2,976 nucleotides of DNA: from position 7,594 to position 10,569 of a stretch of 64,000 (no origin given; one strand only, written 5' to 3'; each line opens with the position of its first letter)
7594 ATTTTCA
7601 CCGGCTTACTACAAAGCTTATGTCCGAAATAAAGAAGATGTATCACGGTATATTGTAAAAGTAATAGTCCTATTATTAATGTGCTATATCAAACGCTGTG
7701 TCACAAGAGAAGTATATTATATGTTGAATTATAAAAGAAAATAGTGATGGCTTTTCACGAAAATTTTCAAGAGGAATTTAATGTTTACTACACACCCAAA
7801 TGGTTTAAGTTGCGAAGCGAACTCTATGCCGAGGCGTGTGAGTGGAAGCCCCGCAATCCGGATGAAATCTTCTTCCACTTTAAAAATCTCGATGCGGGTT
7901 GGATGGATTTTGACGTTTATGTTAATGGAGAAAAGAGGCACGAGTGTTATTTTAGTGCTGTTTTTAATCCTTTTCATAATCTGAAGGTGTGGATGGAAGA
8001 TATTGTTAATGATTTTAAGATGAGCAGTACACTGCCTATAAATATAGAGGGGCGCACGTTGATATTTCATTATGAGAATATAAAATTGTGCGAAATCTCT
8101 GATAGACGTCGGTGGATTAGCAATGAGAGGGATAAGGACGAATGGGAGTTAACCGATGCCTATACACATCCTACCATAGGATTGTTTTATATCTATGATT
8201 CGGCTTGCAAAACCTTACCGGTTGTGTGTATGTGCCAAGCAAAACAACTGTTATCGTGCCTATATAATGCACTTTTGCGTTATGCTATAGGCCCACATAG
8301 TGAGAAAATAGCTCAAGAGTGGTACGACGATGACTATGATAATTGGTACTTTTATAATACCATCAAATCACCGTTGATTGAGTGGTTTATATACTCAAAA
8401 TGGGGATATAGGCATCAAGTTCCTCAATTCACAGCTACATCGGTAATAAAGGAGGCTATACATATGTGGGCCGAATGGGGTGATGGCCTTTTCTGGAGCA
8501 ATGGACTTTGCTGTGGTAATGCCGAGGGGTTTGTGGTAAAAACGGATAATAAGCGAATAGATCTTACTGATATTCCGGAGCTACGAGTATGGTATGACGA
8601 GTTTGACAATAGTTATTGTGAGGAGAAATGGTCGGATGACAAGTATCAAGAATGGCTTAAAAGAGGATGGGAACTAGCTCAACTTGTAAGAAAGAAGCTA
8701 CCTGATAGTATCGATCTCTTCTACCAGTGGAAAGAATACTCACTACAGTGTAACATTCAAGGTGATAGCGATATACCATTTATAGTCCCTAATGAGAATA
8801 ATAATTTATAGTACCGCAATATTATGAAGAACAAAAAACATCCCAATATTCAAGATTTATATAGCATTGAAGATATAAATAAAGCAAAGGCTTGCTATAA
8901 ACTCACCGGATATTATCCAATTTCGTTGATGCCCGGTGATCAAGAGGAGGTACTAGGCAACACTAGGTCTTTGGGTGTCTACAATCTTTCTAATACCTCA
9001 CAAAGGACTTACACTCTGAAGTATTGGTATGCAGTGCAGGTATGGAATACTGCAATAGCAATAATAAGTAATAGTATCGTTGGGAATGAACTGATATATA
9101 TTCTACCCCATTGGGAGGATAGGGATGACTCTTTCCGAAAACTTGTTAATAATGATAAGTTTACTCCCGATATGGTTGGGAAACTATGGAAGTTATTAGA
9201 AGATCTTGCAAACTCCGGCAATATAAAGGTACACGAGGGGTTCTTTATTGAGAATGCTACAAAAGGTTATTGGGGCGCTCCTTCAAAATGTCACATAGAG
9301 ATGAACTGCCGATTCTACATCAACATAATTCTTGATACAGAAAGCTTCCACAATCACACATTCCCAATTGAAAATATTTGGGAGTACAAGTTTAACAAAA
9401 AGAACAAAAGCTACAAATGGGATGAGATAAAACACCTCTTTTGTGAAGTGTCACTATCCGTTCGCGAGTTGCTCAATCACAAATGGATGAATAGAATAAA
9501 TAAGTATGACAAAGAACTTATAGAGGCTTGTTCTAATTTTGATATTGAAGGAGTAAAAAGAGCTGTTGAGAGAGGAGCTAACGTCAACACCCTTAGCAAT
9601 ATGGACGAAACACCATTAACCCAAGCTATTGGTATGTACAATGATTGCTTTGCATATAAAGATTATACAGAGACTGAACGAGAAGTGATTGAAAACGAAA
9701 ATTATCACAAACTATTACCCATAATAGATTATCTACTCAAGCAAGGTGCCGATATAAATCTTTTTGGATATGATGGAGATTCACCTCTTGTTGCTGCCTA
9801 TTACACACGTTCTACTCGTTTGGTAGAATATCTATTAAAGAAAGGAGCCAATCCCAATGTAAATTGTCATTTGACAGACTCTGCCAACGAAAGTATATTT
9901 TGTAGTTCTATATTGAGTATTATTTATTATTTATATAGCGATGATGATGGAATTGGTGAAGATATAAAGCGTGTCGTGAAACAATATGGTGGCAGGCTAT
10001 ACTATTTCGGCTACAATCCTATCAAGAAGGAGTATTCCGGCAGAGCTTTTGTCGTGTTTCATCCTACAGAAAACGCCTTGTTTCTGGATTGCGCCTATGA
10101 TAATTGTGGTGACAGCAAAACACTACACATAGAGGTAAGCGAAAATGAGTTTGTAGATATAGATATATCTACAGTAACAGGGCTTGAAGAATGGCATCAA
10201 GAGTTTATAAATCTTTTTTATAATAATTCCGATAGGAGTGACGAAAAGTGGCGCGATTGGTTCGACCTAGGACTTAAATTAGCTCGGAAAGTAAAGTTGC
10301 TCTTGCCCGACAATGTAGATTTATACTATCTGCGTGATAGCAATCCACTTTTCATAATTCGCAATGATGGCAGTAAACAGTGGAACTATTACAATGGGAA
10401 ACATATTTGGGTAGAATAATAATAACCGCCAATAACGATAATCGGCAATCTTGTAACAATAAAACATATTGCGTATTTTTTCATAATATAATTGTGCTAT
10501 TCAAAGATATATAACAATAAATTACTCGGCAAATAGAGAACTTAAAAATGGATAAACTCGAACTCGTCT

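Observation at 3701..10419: Island-specific protein family sharing a conserved C-terminal module of ~60-70 aa behind divergent N-termini (one fused to ankyrin repeats)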

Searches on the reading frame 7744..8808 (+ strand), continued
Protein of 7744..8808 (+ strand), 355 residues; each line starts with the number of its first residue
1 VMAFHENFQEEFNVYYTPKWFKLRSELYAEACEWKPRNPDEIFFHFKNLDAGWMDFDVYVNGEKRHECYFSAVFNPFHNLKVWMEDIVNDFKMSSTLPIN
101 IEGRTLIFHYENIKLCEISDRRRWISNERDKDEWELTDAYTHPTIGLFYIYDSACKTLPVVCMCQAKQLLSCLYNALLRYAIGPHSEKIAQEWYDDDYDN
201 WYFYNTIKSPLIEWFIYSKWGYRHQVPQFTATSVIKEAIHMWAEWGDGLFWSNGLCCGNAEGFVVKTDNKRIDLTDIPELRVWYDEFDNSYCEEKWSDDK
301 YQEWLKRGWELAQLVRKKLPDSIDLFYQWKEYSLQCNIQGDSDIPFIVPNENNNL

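Call 95: search_protein_families(library=pfam, proteins=[L028:118-1992:+, L004:11409-12164:+, L004:13071-14051:-, L004:6907-7236:+, L001:11292-11846:+, L001:12479-13078:-], max_evalue=0.1)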
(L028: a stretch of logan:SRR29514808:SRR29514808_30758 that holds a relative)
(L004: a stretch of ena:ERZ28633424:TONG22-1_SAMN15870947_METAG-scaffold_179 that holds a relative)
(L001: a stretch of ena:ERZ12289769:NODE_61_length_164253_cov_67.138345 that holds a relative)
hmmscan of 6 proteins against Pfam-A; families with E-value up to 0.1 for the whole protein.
L028:118-1992:+ (625 aa): 1 family
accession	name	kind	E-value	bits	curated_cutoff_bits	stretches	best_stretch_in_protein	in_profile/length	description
PF06723.19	MreB_Mbl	-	0.00037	19.9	27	1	59-180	58-181/327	MreB/Mbl protein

L004:11409-12164:+ (252 aa): 0 families

L004:13071-14051:- (326 aa): 0 families

L004:6907-7236:+ (110 aa): 0 families

L001:11292-11846:+ (185 aa): 1 family
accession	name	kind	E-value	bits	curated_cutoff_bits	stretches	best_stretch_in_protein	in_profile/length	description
PF25368.1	PUB10_N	-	0.034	15.2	32.6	0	145-175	77-107/124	PUB10-like, N-terminal domain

L001:12479-13078:- (199 aa): 2 families
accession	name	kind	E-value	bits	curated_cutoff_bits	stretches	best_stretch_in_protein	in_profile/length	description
PF13520.12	AA_permease_2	-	0.0021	17.5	27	1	7-92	325-407/427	Amino acid permease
PF24838.2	8xMP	-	0.003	17.8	30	1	37-113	15-91/136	Octameric membrane protein family (8xMP)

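Call 100: search_dna_similar(query=window:7744-8808:+, collection=plasmids, mode=protein, max_evalue=0.001, max_rows=10)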
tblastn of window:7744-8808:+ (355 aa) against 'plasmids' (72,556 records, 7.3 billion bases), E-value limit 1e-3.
No match.

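Call 101: search_dna_similar(query=window:7744-8808:+, collection=phages, mode=protein, max_evalue=0.001, max_rows=10)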
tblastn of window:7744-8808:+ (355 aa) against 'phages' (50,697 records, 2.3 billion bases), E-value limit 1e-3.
No match.

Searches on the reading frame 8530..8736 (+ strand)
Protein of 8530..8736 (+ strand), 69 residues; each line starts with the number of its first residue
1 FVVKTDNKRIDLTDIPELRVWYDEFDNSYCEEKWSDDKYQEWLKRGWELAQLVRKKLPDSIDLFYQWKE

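Call 14: find_homologous_proteins(query=A1, max_evalue=0.01)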
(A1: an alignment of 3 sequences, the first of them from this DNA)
Query A1 (3 sequences): 8 candidates shared short words with the query, none scored E <= 0.01.

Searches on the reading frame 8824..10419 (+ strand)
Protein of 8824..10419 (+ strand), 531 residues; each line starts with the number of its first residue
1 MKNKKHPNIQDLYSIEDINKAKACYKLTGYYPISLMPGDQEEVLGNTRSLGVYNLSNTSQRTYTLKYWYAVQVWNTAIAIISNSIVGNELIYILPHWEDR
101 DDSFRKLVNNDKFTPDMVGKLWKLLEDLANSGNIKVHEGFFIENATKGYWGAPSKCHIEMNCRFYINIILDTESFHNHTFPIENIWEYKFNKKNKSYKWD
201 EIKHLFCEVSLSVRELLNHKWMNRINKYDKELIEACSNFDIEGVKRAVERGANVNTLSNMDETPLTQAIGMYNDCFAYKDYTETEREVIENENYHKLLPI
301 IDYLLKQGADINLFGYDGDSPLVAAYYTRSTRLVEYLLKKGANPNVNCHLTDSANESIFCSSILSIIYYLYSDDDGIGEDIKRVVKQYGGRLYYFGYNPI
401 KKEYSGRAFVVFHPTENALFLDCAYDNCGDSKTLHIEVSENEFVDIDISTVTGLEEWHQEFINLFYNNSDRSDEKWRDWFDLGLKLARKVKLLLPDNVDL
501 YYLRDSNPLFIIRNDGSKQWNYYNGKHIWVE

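Call 6: search_protein_families(library=pfam, proteins=[window:8824-10416:+], max_evalue=1)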
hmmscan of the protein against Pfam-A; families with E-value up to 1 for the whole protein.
window:8824-10416:+ (531 aa): 5 families
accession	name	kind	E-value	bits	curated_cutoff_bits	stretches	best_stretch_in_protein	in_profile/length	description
PF12796.13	Ank_2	-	2.7e-09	37.9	27.3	2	299-347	43-89/90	Ankyrin repeats (3 copies)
PF13637.12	Ank_4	-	1.6e-07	31.9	22.7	2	298-338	10-50/50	Ankyrin repeats (many copies)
PF00023.36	Ank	-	1.9e-07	31.4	21.1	1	317-346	1-30/33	Ankyrin repeat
PF13606.12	Ank_3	-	5.3e-06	26.8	22.3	1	318-346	2-30/30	Ankyrin repeat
PF13857.12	Ank_5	-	8.9e-05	23.2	27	1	304-354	1-48/56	Ankyrin repeats (many copies)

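Call 7: search_protein_families(library=ncbifam, proteins=[window:8824-10416:+], max_evalue=1)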
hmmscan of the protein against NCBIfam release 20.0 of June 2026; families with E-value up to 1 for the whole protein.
window:8824-10416:+ (531 aa): 3 families
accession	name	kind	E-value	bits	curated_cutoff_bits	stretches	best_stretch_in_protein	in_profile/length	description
NF043028.1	T4SS_AnkX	equivalog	0.0006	18.1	1400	1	299-359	562-623/938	Dot/Icm T4SS effector AnkN/AnkX/LegA8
NF043029.1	T4SS_AnkY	equivalog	0.0038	15.7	600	1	300-354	473-527/543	Dot/Icm T4SS effector AnkY/LegA9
NF043023.1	T4SS_AnkH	equivalog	0.0071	15.1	600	1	300-348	47-95/467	Dot/Icm T4SS effector AnkH/LegA3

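Call 8: search_protein_families(library=padloc, proteins=[window:8824-10416:+], max_evalue=1)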
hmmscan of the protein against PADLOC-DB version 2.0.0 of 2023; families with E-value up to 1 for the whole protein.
window:8824-10416:+ (531 aa): 1 family
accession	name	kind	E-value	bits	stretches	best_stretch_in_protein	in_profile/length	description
PDLC04783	PDC-M72A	-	1e-08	32.9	2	299-343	147-191/392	-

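Call 9: search_protein_families(library=phrogs, proteins=[window:8824-10416:+], max_evalue=1)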
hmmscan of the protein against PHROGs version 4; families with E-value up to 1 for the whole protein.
window:8824-10416:+ (531 aa): 5 families
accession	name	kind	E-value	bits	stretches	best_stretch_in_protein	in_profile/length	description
phrog_9262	-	unknown function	1.3e-15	58.6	1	193-325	2-115/253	-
phrog_9049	-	unknown function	9.8e-07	26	1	220-346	3116-3219/4700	-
phrog_17512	-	unknown function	0.013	16.6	1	329-422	20-112/209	-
phrog_1642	-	head and packaging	0.12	13.4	1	255-299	41-86/152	virion structural protein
phrog_8513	-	unknown function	0.14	13.5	0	495-525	26-56/83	-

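Call 39: find_encoding_contigs(protein=window:8824-10419:+, flank=10000, max_places=5)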
Protein window:8824-10419:+ (531 aa): no gene with exactly this product is on record in the collection.
